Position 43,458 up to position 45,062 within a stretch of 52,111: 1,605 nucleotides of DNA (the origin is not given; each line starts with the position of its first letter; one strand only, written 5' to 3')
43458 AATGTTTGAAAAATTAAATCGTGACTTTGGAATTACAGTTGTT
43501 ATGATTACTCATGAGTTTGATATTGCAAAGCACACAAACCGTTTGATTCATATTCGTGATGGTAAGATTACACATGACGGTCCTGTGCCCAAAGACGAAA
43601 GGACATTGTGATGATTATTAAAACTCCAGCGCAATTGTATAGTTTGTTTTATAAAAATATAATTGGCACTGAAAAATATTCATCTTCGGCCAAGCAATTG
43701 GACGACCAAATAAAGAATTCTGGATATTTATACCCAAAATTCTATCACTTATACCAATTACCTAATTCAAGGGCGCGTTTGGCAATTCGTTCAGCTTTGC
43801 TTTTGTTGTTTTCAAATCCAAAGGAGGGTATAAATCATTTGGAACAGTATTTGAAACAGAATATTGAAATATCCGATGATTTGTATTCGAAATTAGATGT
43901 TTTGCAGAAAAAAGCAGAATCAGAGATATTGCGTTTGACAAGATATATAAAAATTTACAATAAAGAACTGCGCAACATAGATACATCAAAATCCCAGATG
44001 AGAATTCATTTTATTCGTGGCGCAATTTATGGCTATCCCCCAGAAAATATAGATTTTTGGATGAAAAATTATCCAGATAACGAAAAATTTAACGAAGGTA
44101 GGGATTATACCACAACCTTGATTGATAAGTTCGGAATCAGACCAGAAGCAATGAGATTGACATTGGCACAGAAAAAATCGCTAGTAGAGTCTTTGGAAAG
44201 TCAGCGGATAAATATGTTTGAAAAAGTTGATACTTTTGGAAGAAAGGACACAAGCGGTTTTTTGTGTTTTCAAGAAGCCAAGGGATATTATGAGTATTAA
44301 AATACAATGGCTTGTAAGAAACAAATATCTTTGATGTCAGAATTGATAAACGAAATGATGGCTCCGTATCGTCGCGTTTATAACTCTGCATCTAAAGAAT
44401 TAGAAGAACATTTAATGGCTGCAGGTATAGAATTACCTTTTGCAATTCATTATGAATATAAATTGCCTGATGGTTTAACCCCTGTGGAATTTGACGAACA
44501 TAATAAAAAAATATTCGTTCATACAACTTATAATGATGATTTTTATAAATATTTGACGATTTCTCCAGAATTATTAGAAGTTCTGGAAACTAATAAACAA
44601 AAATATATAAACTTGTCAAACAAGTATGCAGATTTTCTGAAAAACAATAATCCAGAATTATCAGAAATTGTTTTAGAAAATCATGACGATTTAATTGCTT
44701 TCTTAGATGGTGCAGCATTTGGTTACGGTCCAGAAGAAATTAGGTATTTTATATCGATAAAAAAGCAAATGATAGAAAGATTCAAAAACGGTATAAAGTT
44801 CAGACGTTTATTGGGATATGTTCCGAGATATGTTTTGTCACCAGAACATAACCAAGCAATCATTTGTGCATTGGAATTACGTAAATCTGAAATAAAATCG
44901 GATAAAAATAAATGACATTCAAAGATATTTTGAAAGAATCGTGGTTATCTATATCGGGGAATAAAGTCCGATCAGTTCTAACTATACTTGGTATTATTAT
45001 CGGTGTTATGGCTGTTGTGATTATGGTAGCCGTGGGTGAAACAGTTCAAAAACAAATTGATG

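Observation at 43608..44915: Tandem pair of paralogous cytoplasmic proteins of unrecognised family, packed tightly between MacB-type ATPase and permease genes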

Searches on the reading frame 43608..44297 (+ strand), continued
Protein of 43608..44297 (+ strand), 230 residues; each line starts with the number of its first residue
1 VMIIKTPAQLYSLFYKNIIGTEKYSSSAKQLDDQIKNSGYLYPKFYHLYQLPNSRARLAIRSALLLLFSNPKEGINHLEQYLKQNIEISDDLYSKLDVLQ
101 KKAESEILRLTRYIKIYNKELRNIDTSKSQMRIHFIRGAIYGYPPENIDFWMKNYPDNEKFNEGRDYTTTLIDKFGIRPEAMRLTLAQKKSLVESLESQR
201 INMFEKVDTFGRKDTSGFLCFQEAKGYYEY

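Call 70: find_encoding_contigs(protein=P0004, flank=6000, max_places=2)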
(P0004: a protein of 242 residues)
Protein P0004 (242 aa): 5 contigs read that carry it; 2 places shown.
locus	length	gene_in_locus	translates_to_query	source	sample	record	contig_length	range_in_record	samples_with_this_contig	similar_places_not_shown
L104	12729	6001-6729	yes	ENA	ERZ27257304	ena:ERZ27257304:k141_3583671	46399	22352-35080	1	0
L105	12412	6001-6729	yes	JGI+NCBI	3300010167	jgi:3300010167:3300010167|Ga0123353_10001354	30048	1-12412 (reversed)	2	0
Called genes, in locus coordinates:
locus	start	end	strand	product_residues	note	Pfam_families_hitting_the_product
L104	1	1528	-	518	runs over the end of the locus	PF08529:NusA_N, PF00575:S1 (weak), PF13184:KH_NusA_1st, PF26594:KH_NusA_2nd, PF14229:DUF4332 (faint), PF14520:HHH_5 (faint)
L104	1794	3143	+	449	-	PF02321:OEP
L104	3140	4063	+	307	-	PF00056:Ldh_1_N, PF03807:F420_oxidored (weak), PF02866:Ldh_1_C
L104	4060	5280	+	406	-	PF25917:BSH_RND, PF25973:BSH_CzcB, PF25919:BSH_CusB (weak), PF25984:BSH_YknX (faint), PF25876:HH_MFP_RND (weak), PF25954:Beta-barrel_RND_2, PF25990:Beta-barrel_YknX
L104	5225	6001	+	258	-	PF00005:ABC_tran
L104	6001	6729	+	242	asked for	-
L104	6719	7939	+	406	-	PF12704:MacB_PCD, PF02687:FtsX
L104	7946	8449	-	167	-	PF01202:SKI (weak)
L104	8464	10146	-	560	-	PF03485:Arg_tRNA_synt_N, PF00750:tRNA-synt_1d, PF05746:DALR_1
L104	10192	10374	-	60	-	PF00471:Ribosomal_L33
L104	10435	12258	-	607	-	PF13522:GATase_6, PF13537:GATase_7, PF01380:SIS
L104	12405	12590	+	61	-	-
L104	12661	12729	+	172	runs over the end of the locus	-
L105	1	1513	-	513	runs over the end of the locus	PF08529:NusA_N, PF00575:S1 (weak), PF13184:KH_NusA_1st, PF26594:KH_NusA_2nd, PF14229:DUF4332 (faint), PF14520:HHH_5 (faint)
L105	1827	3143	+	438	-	PF02321:OEP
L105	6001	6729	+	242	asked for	-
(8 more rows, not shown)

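Call 71: find_encoding_contigs(protein=P0023, flank=6000, max_places=2)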
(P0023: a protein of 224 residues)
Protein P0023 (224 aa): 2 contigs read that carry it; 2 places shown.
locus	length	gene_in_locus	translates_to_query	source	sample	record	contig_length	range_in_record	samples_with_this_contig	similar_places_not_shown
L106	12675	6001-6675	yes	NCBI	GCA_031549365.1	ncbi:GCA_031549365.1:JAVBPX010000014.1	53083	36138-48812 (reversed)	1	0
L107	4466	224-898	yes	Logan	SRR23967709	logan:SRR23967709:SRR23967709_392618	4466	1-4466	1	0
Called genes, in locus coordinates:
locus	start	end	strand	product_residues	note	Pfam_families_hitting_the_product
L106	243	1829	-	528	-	PF00158:Sigma54_activat (weak), PF07724:AAA_2, PF00004:AAA, PF07728:AAA_5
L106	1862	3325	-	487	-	PF00158:Sigma54_activat, PF00004:AAA, PF07724:AAA_2, PF07728:AAA_5, PF13401:AAA_22 (weak), PF10431:ClpB_D2-small (faint)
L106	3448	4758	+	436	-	PF01551:Peptidase_M23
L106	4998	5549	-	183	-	-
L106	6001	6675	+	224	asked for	-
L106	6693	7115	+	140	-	PF02367:TsaE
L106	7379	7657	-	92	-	-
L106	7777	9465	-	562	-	PF01807:Zn_ribbon_DnaG, PF08275:DNAG_N, PF01751:Toprim, PF13155:Toprim_2, PF13662:Toprim_4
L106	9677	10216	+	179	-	PF05198:IF3_N, PF00707:IF3_C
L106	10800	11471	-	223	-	PF01553:Acyltransferase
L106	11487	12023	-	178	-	PF02698:DUF218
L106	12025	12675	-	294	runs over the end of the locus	-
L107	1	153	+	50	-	?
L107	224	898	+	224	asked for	-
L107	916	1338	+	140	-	PF02367:TsaE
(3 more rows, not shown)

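Call 72: search_protein_families(library=padloc, alignment_id=A2, max_evalue=0.001)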
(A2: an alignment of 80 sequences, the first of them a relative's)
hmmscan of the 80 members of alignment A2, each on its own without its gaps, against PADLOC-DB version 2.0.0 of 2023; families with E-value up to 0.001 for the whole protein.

A. member 1, P0001 (229 aa): 0 families

B. families by the number of members that match (of 80 scanned): 4 families
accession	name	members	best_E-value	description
PDLC01886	CARF4--CARF_PDDEXK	1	0.00018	-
PDLC02726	PbeC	1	0.00018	PbeC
PDLC00244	LmuA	1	0.0002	DUF4297 domain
PDLC05054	PDC-S63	1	0.0008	-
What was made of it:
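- There is no consistent PADLOC match: 4 different single hits among 80 members (call 72).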

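Call 73: search_protein_families(library=ncbifam, alignment_id=A2, max_evalue=0.001)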
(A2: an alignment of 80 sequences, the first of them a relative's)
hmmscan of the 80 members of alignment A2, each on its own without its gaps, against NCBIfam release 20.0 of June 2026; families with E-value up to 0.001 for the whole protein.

A. member 1, P0001 (229 aa): 0 families

B. families by the number of members that match (of 80 scanned): 0 families

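Call 74: find_related_loci(query=A3, collection=viral_contigs, flank=5000)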
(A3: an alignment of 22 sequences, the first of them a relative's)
Query A3 (224 aa) in viral_contigs; peptide patterns used: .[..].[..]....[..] (x = any residue, [..] = any of these).
18 stretches matched a pattern, but none encodes a relative of the query by tblastn (E <= 1e-3).

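Call 76: find_related_loci(query=A4, collection=viral_contigs, flank=5000)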
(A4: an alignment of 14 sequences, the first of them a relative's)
Query A4 (229 aa) in viral_contigs; peptide patterns used: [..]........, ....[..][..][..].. (x = any residue, [..] = any of these).
292 stretches matched a pattern, but none encodes a relative of the query by tblastn (E <= 1e-3).

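Call 81: find_encoding_contigs(protein=P0010, flank=5000, max_places=3)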
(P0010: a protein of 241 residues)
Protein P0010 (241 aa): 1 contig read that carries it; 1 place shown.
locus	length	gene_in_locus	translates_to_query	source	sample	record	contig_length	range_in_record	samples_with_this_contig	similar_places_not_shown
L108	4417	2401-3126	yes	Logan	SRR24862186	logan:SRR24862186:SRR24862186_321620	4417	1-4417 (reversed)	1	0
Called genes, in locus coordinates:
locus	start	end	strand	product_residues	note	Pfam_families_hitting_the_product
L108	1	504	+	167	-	?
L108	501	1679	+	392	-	PF25917:BSH_RND, PF25973:BSH_CzcB, PF25984:BSH_YknX (faint), PF25876:HH_MFP_RND (weak), PF25881:HH_YBHG (faint), PF25893:HH_CzcB (weak), PF25954:Beta-barrel_RND_2, PF25990:Beta-barrel_YknX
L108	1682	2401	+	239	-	PF00005:ABC_tran, PF13304:AAA_21 (faint)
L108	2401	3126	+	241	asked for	-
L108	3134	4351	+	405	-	PF12704:MacB_PCD, PF02687:FtsX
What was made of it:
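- All five A-type loci examined are in the MacB slot (call 81).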

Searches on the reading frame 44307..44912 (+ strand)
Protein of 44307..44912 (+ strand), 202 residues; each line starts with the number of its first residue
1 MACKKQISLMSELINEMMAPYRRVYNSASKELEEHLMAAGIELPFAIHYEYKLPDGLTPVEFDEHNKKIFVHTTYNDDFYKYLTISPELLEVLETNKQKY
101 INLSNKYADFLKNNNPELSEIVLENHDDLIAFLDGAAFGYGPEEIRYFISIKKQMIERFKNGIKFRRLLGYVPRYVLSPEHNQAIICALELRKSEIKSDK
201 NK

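Call 4: search_protein_families(library=pfam, proteins=[window:44307-44912:+], max_evalue=1)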
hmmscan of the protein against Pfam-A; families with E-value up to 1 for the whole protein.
window:44307-44912:+ (202 aa): 2 families
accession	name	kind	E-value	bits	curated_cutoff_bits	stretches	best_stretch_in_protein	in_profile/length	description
PF06295.17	ZapG-like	-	0.036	14.5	33.5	1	71-117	39-85/123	Z-ring associated protein G-like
PF09280.16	XPC-binding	-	0.18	12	26.4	0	111-135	31-55/57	XPC-binding domain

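Call 5: search_protein_families(library=ncbifam, proteins=[window:44307-44912:+], max_evalue=1)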
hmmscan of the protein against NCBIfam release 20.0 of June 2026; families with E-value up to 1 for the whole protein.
window:44307-44912:+ (202 aa): 0 families

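Call 6: search_protein_families(library=padloc, proteins=[window:44307-44912:+], max_evalue=1)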
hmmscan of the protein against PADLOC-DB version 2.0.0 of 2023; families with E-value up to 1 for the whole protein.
window:44307-44912:+ (202 aa): 1 family
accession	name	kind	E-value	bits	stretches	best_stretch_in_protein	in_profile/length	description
PDLC02050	Cas8b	-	0.0027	15.2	1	96-196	318-395/496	-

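Call 7: search_protein_families(library=phrogs, proteins=[window:44307-44912:+], max_evalue=1)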
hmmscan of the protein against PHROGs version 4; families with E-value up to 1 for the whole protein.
window:44307-44912:+ (202 aa): 2 families
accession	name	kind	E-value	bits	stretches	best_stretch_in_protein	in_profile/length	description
phrog_21987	-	unknown function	0.29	12.4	1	63-102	17-54/69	-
phrog_33824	-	unknown function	0.36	11.9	1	82-124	11-52/73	-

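Call 10: find_homologous_proteins(query=window:44307-44912:+, max_evalue=0.01)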
Query window:44307-44912:+ (202 aa): 1 proteins with E <= 0.01 among 424 candidates.
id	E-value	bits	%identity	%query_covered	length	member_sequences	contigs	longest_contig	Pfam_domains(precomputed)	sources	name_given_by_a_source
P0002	1.8e-129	447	100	100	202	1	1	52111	-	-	-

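Call 58: search_dna_similar(query=window:44307-44912:+, collection=plasmids, mode=protein, max_evalue=0.01)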
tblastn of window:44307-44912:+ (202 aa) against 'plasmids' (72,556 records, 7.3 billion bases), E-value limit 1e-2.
No match.

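Call 59: search_dna_similar(query=window:44307-44912:+, collection=phages, mode=protein, max_evalue=0.01)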
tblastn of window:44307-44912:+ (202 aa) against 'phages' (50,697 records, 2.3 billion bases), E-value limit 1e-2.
No match.
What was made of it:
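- On Mobile genes (homing endonucleases, IS elements, phage morons): There are no tblastn hits in 72,556 plasmids or 50,697 phages (calls 58, 59), and no confirmed hit in IMG/VR (calls 74, 76).
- There are no plasmid, phage or IMG/VR hits and no consistent PADLOC hit (calls 58, 59, 72, 74, 76). The family is not found on plasmids, phages or viral contigs (calls 58, 59, 74, 76).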
